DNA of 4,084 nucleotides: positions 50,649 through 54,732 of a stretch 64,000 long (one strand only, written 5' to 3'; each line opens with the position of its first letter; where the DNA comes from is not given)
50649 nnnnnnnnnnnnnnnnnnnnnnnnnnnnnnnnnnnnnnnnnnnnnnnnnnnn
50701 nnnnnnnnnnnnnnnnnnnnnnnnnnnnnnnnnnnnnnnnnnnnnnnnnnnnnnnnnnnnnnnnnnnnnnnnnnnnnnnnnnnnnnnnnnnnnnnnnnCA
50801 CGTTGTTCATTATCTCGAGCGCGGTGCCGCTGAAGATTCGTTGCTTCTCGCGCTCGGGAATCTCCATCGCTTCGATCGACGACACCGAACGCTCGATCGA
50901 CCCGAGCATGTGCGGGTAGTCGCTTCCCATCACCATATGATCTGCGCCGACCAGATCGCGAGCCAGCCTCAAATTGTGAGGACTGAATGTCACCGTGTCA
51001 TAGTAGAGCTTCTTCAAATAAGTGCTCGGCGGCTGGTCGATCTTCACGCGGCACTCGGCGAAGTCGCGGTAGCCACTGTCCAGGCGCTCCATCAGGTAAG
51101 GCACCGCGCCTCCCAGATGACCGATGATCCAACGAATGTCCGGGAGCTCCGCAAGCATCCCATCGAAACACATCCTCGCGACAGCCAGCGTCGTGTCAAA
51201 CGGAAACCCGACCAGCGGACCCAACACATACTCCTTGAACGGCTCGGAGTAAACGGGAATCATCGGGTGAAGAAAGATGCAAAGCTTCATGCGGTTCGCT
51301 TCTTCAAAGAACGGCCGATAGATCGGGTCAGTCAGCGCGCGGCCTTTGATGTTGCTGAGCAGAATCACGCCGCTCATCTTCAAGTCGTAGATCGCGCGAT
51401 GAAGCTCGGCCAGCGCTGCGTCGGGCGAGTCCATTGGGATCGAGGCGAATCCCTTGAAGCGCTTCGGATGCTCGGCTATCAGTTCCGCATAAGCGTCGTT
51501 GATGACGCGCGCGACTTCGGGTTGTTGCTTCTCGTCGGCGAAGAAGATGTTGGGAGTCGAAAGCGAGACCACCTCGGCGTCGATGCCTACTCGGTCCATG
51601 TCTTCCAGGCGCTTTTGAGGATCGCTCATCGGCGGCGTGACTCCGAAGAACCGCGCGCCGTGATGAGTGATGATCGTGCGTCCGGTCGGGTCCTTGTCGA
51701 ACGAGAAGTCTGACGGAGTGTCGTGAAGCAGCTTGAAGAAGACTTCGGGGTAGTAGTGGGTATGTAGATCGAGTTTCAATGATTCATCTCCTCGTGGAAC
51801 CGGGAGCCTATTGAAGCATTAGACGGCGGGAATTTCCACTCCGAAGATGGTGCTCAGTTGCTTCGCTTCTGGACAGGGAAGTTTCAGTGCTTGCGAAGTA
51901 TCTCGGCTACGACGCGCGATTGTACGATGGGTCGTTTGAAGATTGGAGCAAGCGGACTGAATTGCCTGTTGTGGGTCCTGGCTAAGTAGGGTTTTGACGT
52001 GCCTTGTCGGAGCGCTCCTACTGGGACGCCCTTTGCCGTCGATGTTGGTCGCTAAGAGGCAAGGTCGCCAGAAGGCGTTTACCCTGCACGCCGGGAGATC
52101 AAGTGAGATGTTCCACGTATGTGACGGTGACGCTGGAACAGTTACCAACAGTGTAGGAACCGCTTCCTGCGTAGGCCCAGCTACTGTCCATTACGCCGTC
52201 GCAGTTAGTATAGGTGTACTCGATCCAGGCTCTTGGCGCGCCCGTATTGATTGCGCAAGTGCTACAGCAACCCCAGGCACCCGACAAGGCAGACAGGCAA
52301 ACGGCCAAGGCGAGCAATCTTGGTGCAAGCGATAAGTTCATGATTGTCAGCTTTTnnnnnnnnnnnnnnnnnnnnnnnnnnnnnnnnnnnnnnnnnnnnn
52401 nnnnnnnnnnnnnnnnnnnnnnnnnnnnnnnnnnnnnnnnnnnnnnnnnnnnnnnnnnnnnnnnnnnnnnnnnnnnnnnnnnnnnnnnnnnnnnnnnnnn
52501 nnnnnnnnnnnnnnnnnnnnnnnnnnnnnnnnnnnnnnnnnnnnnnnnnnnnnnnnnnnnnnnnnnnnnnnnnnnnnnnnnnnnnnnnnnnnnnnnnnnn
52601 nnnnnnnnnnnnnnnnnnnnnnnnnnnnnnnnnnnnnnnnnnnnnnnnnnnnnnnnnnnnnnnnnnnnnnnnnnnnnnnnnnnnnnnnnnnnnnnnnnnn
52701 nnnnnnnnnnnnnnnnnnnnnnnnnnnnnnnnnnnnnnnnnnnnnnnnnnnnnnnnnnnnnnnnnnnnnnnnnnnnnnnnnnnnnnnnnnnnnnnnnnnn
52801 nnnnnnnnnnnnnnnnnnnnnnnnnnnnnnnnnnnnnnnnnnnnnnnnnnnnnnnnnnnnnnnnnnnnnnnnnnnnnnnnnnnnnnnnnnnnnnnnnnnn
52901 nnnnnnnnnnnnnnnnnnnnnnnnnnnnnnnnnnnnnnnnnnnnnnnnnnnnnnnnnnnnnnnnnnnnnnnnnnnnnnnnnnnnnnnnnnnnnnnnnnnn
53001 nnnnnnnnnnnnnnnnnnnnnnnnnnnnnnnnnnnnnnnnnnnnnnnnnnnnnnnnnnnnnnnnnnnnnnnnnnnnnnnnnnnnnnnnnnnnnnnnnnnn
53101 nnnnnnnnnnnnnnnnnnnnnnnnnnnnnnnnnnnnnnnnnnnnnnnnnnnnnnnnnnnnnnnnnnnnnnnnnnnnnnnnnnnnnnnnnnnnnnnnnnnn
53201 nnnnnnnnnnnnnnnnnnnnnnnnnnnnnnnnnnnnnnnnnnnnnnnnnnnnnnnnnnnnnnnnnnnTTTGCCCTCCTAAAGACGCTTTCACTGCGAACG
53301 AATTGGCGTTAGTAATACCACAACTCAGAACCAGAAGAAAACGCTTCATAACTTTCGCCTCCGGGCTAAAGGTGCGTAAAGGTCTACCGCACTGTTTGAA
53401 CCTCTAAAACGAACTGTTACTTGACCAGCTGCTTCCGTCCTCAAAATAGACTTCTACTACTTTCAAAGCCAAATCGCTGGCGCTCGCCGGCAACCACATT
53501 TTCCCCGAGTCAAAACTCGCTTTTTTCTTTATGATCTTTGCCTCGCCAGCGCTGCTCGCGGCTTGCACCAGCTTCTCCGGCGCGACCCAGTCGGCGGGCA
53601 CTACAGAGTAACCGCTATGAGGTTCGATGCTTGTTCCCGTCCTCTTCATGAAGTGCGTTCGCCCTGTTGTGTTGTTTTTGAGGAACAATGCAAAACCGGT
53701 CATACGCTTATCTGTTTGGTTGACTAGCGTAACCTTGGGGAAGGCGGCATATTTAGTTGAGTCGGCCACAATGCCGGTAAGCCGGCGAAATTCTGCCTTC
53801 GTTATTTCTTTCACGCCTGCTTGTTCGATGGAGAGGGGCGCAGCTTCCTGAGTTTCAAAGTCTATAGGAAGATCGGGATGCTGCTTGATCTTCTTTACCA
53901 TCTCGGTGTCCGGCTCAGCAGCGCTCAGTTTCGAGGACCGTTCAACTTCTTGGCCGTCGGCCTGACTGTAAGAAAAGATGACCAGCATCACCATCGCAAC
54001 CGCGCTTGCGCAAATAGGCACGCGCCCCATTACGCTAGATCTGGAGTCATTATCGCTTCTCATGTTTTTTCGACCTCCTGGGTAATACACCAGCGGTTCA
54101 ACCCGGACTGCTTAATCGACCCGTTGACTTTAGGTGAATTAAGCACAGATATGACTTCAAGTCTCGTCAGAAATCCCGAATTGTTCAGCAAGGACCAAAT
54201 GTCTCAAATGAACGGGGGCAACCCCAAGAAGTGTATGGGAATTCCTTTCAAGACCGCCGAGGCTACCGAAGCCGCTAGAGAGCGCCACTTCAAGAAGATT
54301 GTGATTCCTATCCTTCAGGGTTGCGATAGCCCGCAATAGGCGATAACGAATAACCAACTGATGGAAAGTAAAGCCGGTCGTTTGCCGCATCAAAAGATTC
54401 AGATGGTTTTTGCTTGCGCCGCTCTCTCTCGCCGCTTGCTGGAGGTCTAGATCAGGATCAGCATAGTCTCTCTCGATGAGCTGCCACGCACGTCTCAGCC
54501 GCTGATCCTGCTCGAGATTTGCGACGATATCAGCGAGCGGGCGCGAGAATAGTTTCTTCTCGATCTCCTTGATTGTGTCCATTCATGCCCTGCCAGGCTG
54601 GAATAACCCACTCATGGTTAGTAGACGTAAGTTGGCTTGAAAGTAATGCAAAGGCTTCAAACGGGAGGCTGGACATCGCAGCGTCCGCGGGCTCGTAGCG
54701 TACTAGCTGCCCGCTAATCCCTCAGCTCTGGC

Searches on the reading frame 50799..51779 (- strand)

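Call 32: search_protein_families(library=pfam, proteins=[window:50799-51779:-], max_evalue=0.00001)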
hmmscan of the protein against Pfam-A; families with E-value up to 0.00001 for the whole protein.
window:50799-51779:- (327 aa): 1 family
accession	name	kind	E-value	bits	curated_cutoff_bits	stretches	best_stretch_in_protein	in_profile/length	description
PF04909.20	Amidohydro_2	-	2e-35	123.4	26.4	1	4-322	2-285/289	Amidohydrolase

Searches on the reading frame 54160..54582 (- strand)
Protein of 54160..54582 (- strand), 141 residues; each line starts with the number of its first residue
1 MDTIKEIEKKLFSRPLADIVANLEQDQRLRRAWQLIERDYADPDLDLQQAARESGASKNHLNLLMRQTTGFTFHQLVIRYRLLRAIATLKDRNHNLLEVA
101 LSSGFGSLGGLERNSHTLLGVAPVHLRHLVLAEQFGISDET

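Call 33: search_protein_families(library=pfam, proteins=[window:54160-54582:-], max_evalue=0.00001)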
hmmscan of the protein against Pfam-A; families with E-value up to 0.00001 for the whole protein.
window:54160-54582:- (141 aa): 1 family
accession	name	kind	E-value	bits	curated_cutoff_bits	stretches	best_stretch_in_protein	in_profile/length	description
PF12833.13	HTH_18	-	2.3e-13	50.7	33.6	1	51-127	2-78/80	Helix-turn-helix domain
